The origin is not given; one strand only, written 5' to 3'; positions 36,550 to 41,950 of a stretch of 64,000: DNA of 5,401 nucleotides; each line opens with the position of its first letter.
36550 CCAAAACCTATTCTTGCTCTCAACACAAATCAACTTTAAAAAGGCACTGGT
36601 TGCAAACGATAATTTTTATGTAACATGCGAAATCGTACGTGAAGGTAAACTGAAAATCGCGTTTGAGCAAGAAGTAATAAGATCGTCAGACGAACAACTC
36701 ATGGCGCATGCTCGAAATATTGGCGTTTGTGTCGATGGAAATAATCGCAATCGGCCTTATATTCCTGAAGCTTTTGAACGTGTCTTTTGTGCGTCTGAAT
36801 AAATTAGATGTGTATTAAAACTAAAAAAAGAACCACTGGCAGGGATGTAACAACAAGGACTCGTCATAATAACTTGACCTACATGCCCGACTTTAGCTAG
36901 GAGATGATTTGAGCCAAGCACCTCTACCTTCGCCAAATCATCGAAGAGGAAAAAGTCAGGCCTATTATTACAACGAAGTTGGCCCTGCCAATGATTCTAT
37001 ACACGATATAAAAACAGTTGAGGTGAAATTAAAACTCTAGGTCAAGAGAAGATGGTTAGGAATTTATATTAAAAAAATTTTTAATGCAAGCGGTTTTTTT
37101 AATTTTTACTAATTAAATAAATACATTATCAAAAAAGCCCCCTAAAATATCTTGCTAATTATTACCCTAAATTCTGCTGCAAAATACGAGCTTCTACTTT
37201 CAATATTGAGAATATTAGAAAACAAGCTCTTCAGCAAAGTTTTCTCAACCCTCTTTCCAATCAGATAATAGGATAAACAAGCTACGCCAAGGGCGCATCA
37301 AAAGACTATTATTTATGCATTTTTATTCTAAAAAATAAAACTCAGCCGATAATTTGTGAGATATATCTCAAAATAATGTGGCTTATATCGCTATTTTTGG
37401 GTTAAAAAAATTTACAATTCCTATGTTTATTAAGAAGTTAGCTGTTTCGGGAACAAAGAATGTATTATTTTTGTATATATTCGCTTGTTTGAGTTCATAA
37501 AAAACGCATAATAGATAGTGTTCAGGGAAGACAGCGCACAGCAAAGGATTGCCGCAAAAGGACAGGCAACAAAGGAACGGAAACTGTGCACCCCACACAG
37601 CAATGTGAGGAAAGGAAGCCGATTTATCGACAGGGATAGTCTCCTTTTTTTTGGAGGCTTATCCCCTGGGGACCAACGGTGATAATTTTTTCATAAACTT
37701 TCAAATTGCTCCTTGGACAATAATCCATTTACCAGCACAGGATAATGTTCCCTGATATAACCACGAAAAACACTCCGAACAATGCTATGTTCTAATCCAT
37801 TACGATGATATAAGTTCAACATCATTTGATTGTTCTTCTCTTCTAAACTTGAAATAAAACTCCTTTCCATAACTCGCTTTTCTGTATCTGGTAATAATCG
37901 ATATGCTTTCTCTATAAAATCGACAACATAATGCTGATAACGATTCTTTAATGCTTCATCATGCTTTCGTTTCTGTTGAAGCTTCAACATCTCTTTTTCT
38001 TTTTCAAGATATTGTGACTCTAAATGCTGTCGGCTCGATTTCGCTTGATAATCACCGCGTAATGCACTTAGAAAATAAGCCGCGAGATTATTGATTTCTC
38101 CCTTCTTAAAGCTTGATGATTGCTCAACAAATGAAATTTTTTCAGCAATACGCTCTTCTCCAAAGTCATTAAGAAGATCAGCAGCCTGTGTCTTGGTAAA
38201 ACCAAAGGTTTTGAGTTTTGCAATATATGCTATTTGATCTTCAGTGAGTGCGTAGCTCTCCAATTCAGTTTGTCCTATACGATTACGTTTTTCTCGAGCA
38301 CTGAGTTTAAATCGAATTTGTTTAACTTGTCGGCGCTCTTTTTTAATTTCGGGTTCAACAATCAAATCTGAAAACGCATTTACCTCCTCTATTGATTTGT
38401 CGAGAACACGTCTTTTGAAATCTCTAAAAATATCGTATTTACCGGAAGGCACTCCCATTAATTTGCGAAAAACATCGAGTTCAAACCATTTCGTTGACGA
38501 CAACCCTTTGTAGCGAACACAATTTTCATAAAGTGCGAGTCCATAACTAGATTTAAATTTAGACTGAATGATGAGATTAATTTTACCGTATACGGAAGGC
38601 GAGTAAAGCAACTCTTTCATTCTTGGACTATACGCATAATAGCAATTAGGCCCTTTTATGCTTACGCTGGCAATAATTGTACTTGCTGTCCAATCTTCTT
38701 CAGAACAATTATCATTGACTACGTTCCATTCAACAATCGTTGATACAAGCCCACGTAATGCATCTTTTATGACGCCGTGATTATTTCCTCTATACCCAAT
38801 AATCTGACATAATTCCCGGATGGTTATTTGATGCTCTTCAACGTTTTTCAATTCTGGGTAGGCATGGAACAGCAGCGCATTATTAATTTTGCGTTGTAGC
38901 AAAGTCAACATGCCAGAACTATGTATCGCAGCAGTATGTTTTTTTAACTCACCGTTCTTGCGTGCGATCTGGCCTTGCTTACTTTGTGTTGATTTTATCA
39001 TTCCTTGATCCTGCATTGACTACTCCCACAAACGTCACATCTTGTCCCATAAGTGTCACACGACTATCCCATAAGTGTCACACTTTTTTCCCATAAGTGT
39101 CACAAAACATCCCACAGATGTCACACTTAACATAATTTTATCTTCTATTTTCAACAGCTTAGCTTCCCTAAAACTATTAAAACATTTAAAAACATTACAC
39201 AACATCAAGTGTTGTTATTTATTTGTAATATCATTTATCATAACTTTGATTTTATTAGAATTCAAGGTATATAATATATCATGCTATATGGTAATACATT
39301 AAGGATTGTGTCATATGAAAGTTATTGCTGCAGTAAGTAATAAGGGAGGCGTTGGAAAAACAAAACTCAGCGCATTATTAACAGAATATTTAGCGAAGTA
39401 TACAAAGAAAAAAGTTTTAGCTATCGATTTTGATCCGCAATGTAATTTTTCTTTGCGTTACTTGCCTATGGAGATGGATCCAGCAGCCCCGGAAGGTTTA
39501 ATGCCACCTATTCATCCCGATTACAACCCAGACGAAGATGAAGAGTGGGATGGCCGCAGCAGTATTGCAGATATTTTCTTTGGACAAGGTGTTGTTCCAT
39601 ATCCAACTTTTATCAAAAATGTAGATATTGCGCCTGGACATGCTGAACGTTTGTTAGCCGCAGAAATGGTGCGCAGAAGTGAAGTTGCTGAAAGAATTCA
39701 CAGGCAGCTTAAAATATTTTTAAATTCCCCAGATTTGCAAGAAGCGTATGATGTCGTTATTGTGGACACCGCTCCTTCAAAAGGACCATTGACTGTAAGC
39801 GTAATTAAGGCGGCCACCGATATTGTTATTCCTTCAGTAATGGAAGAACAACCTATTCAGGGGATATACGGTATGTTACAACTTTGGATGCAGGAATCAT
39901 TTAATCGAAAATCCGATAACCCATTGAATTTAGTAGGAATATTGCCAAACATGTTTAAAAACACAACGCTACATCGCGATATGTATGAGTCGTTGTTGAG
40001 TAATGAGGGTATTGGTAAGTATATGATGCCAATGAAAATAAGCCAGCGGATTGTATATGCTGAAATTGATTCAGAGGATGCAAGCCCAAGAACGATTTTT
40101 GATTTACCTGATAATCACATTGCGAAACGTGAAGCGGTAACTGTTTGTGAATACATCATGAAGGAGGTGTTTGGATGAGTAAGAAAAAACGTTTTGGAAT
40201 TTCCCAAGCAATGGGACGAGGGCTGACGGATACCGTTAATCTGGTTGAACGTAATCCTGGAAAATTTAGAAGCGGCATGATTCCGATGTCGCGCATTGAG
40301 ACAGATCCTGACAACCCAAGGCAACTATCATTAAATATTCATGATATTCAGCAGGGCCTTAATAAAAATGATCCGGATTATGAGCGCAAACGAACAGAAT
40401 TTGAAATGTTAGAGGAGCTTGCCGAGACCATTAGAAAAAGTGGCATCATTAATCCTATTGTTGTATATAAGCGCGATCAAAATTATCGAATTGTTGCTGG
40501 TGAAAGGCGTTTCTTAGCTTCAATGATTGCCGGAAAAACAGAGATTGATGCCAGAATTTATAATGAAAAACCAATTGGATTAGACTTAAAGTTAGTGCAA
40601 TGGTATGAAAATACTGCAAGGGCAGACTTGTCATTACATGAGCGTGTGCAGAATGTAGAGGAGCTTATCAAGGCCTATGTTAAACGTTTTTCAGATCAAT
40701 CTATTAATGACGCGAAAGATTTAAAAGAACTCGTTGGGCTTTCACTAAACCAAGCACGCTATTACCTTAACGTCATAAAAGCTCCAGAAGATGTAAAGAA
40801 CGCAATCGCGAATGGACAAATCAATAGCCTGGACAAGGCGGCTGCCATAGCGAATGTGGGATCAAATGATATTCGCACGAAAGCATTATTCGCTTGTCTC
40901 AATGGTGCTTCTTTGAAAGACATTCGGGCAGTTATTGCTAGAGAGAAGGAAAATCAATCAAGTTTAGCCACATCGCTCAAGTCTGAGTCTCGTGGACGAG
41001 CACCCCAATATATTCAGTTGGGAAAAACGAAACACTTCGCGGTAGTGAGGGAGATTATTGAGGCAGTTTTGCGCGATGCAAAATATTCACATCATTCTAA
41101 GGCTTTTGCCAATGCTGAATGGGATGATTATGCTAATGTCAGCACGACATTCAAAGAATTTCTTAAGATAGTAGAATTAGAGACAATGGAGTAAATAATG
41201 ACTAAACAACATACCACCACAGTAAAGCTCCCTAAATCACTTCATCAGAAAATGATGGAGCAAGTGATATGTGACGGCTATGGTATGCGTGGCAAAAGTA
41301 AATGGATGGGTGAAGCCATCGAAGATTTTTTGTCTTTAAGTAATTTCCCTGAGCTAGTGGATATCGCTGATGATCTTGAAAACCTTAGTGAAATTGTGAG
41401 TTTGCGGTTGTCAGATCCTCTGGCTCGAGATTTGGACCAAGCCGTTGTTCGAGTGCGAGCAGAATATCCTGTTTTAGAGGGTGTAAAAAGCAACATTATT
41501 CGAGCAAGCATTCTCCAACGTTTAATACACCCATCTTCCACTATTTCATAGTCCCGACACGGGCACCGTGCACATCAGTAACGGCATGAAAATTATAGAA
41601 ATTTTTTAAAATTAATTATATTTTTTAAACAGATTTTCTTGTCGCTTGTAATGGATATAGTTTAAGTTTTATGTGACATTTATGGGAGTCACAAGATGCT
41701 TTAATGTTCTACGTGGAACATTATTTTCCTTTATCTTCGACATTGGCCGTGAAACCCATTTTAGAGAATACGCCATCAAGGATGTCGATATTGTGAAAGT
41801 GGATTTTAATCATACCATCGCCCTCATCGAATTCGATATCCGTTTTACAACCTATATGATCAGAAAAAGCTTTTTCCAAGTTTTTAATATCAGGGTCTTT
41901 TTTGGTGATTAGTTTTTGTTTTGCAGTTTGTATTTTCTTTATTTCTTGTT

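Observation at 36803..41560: Plasmid-type replicon module (iterons, Rep, ParA, ParB) embedded among chromosomal housekeeping genes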

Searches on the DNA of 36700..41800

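Call 70: search_rna_families(source=window, start=36700, end=41800, threshold=evalue, max_evalue=1)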
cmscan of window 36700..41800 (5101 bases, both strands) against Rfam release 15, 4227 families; matches with E-value up to 1: 0.
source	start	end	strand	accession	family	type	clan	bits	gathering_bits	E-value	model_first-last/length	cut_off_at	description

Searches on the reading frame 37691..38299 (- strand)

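Call 56: search_protein_families(library=pfam, proteins=[window:37691-38299:-], max_evalue=0.1)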
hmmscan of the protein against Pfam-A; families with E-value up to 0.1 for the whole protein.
window:37691-38299:- (202 aa): 1 family
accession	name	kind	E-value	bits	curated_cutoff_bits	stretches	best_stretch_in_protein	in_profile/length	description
PF14235.11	DUF4337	-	0.049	14.2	27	1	84-132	43-86/161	Domain of unknown function (DUF4337)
